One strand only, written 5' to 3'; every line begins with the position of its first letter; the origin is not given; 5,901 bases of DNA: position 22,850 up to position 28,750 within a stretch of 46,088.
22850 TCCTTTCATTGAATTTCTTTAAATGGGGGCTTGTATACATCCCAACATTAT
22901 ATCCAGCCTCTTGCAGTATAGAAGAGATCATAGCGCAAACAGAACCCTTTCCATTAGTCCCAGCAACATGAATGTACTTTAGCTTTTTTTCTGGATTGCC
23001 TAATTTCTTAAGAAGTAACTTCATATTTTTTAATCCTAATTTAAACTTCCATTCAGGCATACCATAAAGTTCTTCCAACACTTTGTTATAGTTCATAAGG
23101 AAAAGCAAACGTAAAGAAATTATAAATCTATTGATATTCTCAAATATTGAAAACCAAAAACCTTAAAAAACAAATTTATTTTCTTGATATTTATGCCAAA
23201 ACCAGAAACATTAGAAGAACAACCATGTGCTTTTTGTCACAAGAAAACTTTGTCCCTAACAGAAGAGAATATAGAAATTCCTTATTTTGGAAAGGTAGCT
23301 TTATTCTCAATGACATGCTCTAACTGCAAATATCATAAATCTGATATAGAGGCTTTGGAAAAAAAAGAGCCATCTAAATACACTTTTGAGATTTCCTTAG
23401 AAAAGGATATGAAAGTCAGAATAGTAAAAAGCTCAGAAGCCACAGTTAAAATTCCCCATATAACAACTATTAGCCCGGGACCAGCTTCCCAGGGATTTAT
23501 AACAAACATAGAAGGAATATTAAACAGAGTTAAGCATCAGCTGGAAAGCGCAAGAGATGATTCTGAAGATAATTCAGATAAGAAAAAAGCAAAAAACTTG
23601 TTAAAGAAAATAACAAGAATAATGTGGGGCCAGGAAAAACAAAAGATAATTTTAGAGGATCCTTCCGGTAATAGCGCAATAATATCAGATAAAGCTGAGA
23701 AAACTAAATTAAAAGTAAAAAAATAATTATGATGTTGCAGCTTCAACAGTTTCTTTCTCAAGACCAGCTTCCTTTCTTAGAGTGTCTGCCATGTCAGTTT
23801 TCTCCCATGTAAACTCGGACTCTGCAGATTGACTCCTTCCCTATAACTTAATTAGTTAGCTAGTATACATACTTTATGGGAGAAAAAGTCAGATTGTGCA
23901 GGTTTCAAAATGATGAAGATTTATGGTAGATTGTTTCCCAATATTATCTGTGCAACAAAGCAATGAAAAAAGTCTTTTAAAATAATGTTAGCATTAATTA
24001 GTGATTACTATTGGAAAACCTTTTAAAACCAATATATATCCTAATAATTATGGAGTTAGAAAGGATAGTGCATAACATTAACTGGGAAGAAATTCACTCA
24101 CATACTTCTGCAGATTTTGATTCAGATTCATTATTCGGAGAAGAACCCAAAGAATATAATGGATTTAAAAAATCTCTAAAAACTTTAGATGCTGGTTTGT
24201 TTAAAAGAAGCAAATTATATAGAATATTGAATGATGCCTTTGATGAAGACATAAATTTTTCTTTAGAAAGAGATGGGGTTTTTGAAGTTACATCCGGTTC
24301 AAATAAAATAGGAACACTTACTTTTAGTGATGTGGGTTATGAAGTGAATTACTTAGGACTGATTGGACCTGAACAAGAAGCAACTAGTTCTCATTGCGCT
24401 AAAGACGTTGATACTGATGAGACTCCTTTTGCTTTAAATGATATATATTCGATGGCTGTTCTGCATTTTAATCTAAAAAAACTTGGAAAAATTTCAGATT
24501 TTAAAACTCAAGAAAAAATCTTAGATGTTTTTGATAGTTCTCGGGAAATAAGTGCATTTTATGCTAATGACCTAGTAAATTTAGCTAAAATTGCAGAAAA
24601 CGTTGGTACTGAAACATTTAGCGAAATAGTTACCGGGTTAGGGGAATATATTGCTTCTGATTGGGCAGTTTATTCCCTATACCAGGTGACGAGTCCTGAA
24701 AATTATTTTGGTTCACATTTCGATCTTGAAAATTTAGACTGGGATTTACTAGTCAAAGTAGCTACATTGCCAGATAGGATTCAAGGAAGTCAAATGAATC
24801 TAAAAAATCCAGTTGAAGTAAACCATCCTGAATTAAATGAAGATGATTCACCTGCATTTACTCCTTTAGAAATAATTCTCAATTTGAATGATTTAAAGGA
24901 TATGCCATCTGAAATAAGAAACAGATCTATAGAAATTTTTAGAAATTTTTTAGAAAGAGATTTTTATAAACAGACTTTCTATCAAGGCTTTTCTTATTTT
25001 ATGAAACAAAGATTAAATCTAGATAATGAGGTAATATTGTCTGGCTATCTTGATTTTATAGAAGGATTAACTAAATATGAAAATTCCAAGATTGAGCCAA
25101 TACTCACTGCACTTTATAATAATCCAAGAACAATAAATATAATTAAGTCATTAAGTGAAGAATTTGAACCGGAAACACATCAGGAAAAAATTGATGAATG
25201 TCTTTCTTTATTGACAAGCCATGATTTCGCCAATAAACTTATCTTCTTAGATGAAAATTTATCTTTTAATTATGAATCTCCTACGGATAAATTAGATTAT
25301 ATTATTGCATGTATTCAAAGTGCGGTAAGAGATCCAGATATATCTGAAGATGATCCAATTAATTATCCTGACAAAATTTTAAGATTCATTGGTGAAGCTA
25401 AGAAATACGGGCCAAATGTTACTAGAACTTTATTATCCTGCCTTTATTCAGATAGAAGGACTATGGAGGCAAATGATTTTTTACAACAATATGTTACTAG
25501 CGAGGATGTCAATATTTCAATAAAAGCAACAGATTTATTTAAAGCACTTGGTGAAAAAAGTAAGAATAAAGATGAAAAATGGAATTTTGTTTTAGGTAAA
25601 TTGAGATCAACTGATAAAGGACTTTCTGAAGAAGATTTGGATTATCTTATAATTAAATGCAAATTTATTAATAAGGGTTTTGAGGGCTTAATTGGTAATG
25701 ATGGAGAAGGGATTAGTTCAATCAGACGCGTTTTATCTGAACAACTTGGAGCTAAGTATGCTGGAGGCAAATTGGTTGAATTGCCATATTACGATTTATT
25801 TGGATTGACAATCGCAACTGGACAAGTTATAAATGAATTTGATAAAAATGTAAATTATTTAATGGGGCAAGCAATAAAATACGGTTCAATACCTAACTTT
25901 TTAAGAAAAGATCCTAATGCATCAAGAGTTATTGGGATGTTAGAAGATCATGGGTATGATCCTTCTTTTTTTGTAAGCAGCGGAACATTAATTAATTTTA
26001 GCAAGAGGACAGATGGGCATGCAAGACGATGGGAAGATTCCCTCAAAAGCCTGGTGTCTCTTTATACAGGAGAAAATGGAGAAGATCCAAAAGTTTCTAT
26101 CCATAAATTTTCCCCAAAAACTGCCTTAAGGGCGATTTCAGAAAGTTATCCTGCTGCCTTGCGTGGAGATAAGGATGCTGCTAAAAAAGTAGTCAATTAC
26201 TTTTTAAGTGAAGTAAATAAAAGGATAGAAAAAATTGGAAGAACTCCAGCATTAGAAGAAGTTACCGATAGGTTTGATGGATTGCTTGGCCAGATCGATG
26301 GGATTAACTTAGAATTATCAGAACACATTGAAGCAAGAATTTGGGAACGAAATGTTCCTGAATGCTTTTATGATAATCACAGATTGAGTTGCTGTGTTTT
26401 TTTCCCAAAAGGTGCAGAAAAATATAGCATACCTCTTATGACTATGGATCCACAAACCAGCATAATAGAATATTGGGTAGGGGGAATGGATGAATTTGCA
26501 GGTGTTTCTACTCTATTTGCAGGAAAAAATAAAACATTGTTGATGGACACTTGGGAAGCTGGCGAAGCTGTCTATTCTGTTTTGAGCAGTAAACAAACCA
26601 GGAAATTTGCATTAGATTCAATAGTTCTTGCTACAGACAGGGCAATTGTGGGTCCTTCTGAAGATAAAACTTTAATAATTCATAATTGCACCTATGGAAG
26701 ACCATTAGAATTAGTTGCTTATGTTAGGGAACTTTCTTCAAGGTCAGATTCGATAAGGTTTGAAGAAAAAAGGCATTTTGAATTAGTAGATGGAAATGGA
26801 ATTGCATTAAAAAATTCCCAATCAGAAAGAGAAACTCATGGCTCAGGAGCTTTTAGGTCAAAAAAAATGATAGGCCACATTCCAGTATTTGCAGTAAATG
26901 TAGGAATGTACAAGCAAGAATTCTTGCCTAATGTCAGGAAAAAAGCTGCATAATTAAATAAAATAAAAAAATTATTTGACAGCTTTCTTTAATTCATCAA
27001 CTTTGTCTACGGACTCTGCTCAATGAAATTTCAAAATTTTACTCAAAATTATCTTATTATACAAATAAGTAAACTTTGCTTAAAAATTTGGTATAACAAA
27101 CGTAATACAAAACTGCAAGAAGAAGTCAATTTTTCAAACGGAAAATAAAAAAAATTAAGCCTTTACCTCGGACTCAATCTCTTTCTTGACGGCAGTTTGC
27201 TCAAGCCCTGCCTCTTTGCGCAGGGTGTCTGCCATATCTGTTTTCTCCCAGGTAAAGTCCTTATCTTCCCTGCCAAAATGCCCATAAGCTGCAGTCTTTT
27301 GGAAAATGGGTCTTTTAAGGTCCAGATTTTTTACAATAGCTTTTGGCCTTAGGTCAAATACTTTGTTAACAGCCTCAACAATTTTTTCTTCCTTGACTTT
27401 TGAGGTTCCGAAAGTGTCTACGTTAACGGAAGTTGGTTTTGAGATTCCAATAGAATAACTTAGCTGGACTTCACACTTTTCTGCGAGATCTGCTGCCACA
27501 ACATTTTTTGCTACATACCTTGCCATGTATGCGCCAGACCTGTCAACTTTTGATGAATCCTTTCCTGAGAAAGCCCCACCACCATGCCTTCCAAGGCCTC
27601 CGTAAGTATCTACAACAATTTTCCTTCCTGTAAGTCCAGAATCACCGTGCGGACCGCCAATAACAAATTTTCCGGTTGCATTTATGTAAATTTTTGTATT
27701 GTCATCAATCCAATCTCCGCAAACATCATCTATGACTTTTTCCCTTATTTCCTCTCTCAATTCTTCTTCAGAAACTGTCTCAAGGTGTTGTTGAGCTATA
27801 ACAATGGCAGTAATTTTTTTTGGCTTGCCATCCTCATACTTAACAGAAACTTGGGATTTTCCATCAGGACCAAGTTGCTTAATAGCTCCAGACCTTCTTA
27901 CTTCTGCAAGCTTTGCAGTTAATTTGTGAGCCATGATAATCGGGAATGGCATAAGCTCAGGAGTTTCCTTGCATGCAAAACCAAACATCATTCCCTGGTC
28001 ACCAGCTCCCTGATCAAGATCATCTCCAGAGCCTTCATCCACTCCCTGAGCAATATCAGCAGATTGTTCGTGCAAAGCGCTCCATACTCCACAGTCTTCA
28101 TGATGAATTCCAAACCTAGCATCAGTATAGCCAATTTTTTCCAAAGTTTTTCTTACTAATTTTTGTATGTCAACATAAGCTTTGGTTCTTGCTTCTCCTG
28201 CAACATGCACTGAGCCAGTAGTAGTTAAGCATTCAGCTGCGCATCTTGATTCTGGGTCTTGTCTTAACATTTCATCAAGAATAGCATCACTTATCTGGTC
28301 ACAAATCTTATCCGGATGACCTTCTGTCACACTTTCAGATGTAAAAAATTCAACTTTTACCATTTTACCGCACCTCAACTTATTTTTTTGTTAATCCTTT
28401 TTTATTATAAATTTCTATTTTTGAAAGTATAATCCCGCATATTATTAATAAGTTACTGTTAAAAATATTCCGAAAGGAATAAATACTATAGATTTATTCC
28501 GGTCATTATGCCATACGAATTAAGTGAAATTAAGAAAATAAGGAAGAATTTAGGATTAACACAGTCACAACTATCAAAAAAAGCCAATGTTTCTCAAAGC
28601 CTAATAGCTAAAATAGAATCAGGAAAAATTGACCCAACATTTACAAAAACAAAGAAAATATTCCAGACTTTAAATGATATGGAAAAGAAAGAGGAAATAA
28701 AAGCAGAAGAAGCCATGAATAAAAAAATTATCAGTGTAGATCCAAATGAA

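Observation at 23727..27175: Displaced metK C-terminal remnant with purely synonymous divergence, separated from intact metK by a ~970-aa ORFan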

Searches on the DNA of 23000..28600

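Call 94: search_rna_families(source=window, start=23000, end=28600, threshold=evalue, max_evalue=0.1)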
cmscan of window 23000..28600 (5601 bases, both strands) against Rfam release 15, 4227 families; matches with E-value up to 0.1: 0.
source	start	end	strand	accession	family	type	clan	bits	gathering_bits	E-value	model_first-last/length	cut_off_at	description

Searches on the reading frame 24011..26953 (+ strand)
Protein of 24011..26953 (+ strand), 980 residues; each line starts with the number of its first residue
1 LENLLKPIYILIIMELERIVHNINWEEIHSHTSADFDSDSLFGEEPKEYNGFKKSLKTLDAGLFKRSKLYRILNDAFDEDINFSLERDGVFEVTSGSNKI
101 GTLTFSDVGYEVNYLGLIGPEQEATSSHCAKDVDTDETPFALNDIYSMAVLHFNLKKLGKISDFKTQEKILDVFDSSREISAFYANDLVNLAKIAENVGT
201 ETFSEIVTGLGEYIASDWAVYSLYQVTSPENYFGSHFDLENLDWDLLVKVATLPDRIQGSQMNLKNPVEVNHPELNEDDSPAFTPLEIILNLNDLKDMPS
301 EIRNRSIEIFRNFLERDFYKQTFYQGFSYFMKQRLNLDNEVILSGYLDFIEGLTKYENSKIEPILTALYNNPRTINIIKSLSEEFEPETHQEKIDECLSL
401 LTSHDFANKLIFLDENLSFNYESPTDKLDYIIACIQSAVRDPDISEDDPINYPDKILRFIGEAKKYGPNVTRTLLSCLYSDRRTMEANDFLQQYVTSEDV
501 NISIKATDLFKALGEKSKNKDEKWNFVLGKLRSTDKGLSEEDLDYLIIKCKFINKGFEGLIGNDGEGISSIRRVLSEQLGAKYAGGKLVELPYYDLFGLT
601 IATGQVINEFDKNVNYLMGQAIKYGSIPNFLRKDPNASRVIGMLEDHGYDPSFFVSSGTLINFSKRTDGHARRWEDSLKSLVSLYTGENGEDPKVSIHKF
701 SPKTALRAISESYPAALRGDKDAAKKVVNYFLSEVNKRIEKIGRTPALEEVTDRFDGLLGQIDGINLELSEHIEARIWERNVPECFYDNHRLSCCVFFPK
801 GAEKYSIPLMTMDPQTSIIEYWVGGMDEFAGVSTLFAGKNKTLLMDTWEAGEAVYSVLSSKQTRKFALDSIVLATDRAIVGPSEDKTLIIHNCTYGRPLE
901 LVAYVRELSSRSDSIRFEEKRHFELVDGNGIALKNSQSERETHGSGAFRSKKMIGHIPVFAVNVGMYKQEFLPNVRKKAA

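Call 10: search_protein_families(library=pfam, proteins=[window:24011-26953:+], max_evalue=0.01)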
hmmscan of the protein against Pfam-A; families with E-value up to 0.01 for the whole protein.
window:24011-26953:+ (980 aa): 0 families

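Call 11: find_homologous_proteins(query=window:24011-26953:+)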
Query window:24011-26953:+ (980 aa): 3 proteins with E <= 0.001 among 8000 candidates.
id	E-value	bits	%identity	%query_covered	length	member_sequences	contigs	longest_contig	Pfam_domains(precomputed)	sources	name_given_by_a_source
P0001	0.0e+0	2202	100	99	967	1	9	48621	-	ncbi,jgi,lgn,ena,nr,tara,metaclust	ncbi:hypothetical protein CMO93_00640 [Candidatus Woesearchaeota archaeon]|nr:hypothetical protein [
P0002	0.0e+0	1618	76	99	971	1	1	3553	-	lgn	-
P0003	0.0e+0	1546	73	99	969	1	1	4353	-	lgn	-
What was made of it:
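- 24050..26953 (+): Cargo gene, 967 aa (the 'ORFan'). The N-terminal 580 aa have no relatives beyond two proteins; the C-terminal ~380 aa form a conserved domain with a GNAT-like fold. Only P0002 (76%) and P0003 (73%) match full length (call 11).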

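Call 13: find_encoding_contigs(protein=P0002, flank=10000)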
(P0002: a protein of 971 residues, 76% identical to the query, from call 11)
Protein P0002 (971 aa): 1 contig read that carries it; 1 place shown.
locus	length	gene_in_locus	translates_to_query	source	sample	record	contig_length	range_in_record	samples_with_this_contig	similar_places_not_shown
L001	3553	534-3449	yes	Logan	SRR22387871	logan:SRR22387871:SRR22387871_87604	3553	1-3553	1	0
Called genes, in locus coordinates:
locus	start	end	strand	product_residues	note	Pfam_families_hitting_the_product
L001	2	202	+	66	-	?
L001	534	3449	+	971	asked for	-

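Call 14: find_encoding_contigs(protein=P0003, flank=10000)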
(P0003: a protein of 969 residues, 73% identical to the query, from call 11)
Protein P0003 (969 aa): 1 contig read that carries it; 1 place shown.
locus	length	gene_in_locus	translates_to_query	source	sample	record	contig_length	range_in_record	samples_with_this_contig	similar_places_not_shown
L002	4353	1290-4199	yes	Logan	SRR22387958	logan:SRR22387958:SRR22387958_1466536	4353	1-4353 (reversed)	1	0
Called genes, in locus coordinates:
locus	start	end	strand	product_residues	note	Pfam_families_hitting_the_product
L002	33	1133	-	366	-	PF01266:DAO (faint), PF01494:FAD_binding_3, PF05834:Lycopene_cycl (faint), PF12831:FAD_oxidored (weak), PF13450:NAD_binding_8, PF07992:Pyr_redox_2 (faint)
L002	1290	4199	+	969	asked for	-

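Call 15: find_encoding_contigs(protein=P0001, flank=10000, max_places=10)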
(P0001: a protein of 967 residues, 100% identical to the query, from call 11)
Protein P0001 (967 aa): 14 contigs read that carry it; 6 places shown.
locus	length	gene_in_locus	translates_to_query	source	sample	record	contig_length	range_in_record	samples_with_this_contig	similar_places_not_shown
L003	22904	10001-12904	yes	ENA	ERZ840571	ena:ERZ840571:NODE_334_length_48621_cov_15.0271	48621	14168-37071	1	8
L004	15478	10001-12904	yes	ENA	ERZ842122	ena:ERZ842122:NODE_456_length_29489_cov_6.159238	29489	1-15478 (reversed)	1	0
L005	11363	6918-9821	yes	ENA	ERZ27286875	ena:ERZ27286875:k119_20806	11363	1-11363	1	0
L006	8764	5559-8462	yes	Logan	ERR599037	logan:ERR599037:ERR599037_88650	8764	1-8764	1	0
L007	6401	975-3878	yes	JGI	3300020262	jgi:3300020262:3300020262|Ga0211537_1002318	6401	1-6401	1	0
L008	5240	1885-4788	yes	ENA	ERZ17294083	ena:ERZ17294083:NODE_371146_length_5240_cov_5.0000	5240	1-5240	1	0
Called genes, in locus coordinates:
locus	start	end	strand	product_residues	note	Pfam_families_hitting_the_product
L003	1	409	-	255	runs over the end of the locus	PF00731:AIRC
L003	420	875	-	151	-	-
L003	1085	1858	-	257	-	PF07685:GATase_3 (weak), PF13507:GATase_5, PF00117:GATase (weak), PF01965:DJ-1_PfpI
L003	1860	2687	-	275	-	-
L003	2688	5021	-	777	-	PF18072:FGAR-AT_linker, PF00586:AIRS, PF02769:AIRS_C, PF00586:AIRS, PF02769:AIRS_C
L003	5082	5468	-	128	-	-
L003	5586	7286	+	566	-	PF13522:GATase_6, PF13537:GATase_7 (weak)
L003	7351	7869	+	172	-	PF13581:HATPase_c_2 (weak)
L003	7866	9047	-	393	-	PF08245:Mur_ligase_M, PF27239:FOL3_C, PF02875:Mur_ligase_C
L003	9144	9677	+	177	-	PF03367:Zn_ribbon_ZPR1 (weak), PF22794:jr-ZPR1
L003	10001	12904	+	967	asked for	-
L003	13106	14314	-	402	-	PF00438:S-AdoMet_synt_N, PF02772:S-AdoMet_synt_M, PF02773:S-AdoMet_synt_C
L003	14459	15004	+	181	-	PF12844:HTH_19, PF13560:HTH_31 (weak), PF01381:HTH_3, PF00571:CBS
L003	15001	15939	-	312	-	PF00149:Metallophos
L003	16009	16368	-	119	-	-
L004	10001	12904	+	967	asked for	-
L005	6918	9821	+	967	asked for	-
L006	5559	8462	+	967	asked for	-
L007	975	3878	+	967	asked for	-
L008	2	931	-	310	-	?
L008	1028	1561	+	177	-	PF03367:Zn_ribbon_ZPR1 (weak), PF22794:jr-ZPR1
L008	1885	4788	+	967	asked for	-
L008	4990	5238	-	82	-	?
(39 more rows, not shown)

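Call 33: search_protein_families(library=phrogs, proteins=[P0001], max_evalue=1)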
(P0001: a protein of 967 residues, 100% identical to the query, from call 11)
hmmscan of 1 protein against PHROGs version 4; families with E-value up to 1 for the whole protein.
P0001 (967 aa): 2 families
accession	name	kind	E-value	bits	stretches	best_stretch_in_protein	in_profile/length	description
phrog_5820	-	unknown function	0.0036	18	1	698-757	83-140/200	-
phrog_6828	-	unknown function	0.27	12.1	0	493-514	4-25/40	-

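Call 34: search_protein_families(library=padloc, proteins=[P0001], max_evalue=1)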
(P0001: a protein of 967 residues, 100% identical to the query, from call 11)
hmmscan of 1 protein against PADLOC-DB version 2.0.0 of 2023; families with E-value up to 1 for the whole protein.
P0001 (967 aa): 0 families
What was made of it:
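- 24050..26953 (+): No Pfam or PADLOC hit, and only weak PHROGs hits of unknown function (E 0.0036 and 0.27) (calls 10, 33, 34).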

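Call 46: search_protein_representatives(alignment_id=A1)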
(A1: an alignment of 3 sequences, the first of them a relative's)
Query: 3 sequences, 970 profile positions. Proteins with E-value up to 0.001 (for the whole library): 41; up to 1e-10: 38; up to 1e-30: 23. The best 41 are listed.
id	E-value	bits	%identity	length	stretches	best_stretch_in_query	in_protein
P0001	0.0e+00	2101.2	-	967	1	1-970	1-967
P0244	1.5e-111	390.6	-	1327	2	530-963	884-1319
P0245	1.1e-69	251.9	-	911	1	549-964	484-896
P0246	6.4e-67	242.8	-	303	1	726-963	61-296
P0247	5.9e-59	216.5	-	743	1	532-957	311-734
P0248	1.7e-56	208.3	-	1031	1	603-960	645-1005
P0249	4.1e-55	203.8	-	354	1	600-953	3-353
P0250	2.3e-50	188.0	-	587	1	597-951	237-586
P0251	1.8e-49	185.1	-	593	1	494-953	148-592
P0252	1.7e-47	178.6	-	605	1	595-953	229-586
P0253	3.8e-46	174.1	-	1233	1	599-963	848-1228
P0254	9.7e-46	172.7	-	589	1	497-953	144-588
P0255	1.0e-44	169.3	-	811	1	600-957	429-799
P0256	1.2e-42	162.5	-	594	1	599-968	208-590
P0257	3.0e-40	154.6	-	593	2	600-951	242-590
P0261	2.1e-32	128.6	-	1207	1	580-961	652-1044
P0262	3.4e-32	127.9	-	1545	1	599-938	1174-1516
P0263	3.5e-32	127.9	-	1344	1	600-961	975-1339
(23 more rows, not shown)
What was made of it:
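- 24050..26953 (+): The profile search found 41 representative proteins over residues ~600-960 (call 46).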

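Call 48: search_protein_families(library=pfam, proteins=[P0244, P0245, P0247, P0248, P0253, P0261, P0262, P0263], max_evalue=0.001)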
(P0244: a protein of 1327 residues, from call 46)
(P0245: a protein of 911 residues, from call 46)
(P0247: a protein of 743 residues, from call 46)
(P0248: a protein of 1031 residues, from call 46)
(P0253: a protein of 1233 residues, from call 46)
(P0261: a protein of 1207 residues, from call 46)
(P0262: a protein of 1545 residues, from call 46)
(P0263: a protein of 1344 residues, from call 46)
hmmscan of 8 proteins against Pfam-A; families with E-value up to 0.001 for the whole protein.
P0244 (1327 aa): 0 families

P0245 (911 aa): 0 families

P0247 (743 aa): 0 families

P0248 (1031 aa): 0 families

P0253 (1233 aa): 0 families

P0261 (1207 aa): 1 family
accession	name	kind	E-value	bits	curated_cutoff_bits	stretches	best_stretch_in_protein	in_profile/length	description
PF00583.31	Acetyltransf_1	-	8.3e-10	39.4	20.7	1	1089-1189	20-116/116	Acetyltransferase (GNAT) family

P0262 (1545 aa): 0 families

P0263 (1344 aa): 0 families

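Call 62: predict_structure(alignment_id=A1)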
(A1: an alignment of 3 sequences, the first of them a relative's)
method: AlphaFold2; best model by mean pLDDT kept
length: 967 residues; sequences in the alignment: 3
mean_pLDDT: 34.2   pTM: 0.22
mean pLDDT of the five models: 34.2, 31.7, 31.4, 29.8, 27.9
residues with pLDDT >= 90: 0; 70-90: 0; 50-70: 76; < 50: 891
segments of 3 or more residues with pLDDT < 50: 1-46, 49-51, 53-68, 90-334, 336-365, 372-377, 387-707, 750-896, 901-967
pLDDT, mean of each block of 10 residues (from residue 1): 32 27 25 37 48 47 44 54 52 38 27 23 26 33 30 33 26 33 30 30 30 27 28 28 22 21 23 30 35 39 31 31 40 46 35 38 48 48 51 25 28 38 32 30 34 33 30 33 33 38 37 38 34 34 26 28 31 29 32 29 40 43 42 34 25 28 42 37 36 38 47 60 61 57 53 27 21 21 23 21 21 22 23 26 31 37 30 35 34 47 39 31 30 27 37 42 30
secondary structure, 60 per line:
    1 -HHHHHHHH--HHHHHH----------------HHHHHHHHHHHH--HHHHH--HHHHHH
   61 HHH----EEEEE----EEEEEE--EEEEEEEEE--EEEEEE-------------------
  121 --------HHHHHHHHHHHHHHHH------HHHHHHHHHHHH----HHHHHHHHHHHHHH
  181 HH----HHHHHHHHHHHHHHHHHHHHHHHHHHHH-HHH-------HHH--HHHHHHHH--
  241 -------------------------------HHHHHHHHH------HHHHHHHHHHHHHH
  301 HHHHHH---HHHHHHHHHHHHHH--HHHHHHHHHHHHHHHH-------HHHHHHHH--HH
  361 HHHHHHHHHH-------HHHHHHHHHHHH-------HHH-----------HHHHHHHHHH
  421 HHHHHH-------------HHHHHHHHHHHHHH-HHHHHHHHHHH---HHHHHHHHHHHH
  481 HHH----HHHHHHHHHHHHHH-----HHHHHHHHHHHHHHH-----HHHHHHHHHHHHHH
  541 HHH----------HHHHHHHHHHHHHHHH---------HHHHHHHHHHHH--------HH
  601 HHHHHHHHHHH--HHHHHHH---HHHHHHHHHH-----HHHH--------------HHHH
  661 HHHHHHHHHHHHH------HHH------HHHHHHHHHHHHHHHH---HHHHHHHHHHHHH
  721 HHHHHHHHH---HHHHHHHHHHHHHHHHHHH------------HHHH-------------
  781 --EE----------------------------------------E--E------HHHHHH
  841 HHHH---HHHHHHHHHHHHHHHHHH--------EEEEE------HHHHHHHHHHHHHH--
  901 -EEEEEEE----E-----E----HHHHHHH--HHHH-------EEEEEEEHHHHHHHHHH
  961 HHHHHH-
elements in order (helices of 4 or more, strands of 3 or more residues): H2-9 H12-17 H34-45 H48-52 H55-63 E68-72 E77-82 E85-93 E96-101 H129-144 H151-162 H167-182 H187-214 H231-238 H272-280 H287-306 H310-323 H326-341 H349-356 H359-370 H378-389 H411-426 H440-453 H455-465 H469-483 H488-501 H507-521 H527-543 H554-569 H579-590 H599-611 H614-620 H624-633 H639-642 H657-673 H689-704 H708-729 H733-751 H764-767 H835-844 H848-865 E874-878 H885-898 E902-908 H924-930 H933-936 E944-950 H951-966
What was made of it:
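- Tried and rejected: (4) The full-length AF2 model of the cargo protein was useless (pLDDT 34, call 62).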
